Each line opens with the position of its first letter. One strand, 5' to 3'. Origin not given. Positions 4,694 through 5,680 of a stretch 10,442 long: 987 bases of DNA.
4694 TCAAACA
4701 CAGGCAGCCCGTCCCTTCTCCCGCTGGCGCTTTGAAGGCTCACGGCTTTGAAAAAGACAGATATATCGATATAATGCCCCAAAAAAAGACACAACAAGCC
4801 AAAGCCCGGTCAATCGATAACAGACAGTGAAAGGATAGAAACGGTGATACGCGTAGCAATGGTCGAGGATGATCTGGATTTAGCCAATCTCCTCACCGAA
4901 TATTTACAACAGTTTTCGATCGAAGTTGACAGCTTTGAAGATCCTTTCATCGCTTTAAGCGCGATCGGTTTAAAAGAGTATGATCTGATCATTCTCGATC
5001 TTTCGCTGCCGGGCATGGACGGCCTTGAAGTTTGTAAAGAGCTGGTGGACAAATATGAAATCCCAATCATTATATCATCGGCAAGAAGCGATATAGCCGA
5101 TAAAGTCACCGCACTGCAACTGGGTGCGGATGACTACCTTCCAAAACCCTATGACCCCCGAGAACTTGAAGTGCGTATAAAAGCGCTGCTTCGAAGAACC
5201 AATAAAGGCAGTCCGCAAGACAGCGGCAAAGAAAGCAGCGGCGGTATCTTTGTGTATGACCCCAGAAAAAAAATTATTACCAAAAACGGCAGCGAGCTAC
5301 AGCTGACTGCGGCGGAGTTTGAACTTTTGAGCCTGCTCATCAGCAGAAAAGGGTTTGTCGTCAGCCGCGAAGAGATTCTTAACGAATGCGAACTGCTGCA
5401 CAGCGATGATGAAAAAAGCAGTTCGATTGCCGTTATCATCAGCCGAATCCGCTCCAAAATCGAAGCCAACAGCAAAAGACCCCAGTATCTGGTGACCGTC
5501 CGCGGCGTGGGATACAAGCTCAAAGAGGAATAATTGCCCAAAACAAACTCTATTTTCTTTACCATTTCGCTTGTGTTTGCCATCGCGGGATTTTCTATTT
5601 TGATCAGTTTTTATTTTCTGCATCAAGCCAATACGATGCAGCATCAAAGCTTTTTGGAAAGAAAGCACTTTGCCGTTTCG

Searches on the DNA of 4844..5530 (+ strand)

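Call 68: build_rna_model(alignment_id=A7, structure=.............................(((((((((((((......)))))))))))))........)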
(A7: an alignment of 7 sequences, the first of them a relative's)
Model R1 built from alignment A7 (7 sequences, 69 columns); structure: as given.
model positions 63; base pairs 13; branch points 0; effective number of sequences 3.84; information 0.889 bits per position. Calibrated on 0.2 Mb of random sequence (short: E-values are rough).
structure used (alignment columns):
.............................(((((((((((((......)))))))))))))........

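Call 69: search_with_rna_model(model_id=R1, sources=[window, L001, L002, L003, L004, L005, L006, L007, L008, L025, L029, L031, L035, L039, L045, L069, L075, L077, L079, L085, L087, L088, L089, L090, L091, L093, L094, L095, L096], max_evalue=1, make_alignment=true, show_alignments=0)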
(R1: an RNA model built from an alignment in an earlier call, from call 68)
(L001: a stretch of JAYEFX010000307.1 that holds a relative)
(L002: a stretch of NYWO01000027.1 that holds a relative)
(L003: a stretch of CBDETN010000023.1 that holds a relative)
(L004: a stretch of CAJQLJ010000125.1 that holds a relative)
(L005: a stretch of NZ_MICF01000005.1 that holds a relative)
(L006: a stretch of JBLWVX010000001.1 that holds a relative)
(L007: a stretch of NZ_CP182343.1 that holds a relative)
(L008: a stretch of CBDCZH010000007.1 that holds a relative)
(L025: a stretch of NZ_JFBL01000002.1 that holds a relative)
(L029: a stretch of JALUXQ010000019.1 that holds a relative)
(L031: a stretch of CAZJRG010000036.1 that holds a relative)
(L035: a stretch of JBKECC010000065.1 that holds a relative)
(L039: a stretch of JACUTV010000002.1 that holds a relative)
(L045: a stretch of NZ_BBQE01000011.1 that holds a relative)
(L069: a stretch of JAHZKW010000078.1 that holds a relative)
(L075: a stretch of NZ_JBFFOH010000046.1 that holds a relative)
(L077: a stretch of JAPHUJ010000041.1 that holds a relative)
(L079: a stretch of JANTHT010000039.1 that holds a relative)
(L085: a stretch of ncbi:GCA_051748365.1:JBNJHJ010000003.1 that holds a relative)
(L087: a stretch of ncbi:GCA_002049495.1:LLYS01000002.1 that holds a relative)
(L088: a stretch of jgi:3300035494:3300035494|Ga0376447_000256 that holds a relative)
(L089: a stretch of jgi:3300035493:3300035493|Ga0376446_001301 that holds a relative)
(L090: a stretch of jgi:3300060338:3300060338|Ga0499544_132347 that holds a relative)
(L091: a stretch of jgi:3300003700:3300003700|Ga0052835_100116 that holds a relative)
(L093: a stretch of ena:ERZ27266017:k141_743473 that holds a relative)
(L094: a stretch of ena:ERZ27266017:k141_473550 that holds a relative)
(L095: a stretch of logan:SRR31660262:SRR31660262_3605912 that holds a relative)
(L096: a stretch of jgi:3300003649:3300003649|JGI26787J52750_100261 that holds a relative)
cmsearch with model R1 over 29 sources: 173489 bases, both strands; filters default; matches with E-value up to 1: 16.
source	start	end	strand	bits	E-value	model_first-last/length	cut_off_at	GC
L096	2911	2974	+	80.7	2e-21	1-63/63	no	0.34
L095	690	752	+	78.5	9.2e-21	1-63/63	no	0.4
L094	418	479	+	78.3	1.1e-20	1-63/63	no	0.37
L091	2373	2436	+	74.9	1.1e-19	1-63/63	no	0.36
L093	1132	1196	+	70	3e-18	1-63/63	no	0.38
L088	5720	5776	+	64.1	1.7e-16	1-63/63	no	0.47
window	4398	4457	+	52.4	5e-13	1-63/63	no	0.6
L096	2934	2977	-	22.1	0.00047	22-63/63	no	0.34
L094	441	474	-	21.5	0.00072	28-62/63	no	0.32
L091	2396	2439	-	20.6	0.0013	22-63/63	no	0.36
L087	5880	5898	+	17.2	0.013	1-63/63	no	0.37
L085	5784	5804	+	16.4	0.023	1-63/63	no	0.29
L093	1155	1192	-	16.1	0.028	27-63/63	no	0.32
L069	4951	4996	-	13.3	0.19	1-63/63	no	0.22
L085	5893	5929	+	13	0.24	1-63/63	no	0.41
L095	713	747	-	11.6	0.6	28-62/63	no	0.43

Alignment A8: 16 matches aligned to the model, 72 columns, each read 5' to 3' on its own strand. Consensus structure (alignment columns), stored with it:
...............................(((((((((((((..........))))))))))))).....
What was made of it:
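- The covariance model of the leader element finds one copy per locus (call 69).
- Tried and rejected: The only other plus-strand hits were weak partial ones, including the L085 coding near-copy at 13 bits (call 69).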

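Call 70: search_with_rna_model(model_id=R1, sources=[window, L088, L091, L093, L094, L095, L096], max_evalue=1e-8, make_alignment=true, show_alignments=7)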
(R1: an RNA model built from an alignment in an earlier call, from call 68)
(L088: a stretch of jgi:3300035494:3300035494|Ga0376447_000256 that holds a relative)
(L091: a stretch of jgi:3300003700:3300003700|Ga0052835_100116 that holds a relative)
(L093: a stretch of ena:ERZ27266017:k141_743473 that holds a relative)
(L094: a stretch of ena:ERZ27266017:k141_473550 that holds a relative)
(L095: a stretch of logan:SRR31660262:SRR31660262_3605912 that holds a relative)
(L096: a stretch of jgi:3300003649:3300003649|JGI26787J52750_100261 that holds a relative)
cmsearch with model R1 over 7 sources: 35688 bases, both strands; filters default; matches with E-value up to 1e-8: 7.
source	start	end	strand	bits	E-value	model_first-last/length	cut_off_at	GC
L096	2911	2974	+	80.7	4.1e-22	1-63/63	no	0.34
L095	690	752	+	78.5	1.9e-21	1-63/63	no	0.4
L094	418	479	+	78.3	2.2e-21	1-63/63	no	0.37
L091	2373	2436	+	74.9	2.2e-20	1-63/63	no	0.36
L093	1132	1196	+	70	6.2e-19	1-63/63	no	0.38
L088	5720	5776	+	64.1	3.5e-17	1-63/63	no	0.47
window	4398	4457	+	52.4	1e-13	1-63/63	no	0.6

Alignment A9: 7 matches aligned to the model, 66 columns, each read 5' to 3' on its own strand. Consensus structure (alignment columns), stored with it:
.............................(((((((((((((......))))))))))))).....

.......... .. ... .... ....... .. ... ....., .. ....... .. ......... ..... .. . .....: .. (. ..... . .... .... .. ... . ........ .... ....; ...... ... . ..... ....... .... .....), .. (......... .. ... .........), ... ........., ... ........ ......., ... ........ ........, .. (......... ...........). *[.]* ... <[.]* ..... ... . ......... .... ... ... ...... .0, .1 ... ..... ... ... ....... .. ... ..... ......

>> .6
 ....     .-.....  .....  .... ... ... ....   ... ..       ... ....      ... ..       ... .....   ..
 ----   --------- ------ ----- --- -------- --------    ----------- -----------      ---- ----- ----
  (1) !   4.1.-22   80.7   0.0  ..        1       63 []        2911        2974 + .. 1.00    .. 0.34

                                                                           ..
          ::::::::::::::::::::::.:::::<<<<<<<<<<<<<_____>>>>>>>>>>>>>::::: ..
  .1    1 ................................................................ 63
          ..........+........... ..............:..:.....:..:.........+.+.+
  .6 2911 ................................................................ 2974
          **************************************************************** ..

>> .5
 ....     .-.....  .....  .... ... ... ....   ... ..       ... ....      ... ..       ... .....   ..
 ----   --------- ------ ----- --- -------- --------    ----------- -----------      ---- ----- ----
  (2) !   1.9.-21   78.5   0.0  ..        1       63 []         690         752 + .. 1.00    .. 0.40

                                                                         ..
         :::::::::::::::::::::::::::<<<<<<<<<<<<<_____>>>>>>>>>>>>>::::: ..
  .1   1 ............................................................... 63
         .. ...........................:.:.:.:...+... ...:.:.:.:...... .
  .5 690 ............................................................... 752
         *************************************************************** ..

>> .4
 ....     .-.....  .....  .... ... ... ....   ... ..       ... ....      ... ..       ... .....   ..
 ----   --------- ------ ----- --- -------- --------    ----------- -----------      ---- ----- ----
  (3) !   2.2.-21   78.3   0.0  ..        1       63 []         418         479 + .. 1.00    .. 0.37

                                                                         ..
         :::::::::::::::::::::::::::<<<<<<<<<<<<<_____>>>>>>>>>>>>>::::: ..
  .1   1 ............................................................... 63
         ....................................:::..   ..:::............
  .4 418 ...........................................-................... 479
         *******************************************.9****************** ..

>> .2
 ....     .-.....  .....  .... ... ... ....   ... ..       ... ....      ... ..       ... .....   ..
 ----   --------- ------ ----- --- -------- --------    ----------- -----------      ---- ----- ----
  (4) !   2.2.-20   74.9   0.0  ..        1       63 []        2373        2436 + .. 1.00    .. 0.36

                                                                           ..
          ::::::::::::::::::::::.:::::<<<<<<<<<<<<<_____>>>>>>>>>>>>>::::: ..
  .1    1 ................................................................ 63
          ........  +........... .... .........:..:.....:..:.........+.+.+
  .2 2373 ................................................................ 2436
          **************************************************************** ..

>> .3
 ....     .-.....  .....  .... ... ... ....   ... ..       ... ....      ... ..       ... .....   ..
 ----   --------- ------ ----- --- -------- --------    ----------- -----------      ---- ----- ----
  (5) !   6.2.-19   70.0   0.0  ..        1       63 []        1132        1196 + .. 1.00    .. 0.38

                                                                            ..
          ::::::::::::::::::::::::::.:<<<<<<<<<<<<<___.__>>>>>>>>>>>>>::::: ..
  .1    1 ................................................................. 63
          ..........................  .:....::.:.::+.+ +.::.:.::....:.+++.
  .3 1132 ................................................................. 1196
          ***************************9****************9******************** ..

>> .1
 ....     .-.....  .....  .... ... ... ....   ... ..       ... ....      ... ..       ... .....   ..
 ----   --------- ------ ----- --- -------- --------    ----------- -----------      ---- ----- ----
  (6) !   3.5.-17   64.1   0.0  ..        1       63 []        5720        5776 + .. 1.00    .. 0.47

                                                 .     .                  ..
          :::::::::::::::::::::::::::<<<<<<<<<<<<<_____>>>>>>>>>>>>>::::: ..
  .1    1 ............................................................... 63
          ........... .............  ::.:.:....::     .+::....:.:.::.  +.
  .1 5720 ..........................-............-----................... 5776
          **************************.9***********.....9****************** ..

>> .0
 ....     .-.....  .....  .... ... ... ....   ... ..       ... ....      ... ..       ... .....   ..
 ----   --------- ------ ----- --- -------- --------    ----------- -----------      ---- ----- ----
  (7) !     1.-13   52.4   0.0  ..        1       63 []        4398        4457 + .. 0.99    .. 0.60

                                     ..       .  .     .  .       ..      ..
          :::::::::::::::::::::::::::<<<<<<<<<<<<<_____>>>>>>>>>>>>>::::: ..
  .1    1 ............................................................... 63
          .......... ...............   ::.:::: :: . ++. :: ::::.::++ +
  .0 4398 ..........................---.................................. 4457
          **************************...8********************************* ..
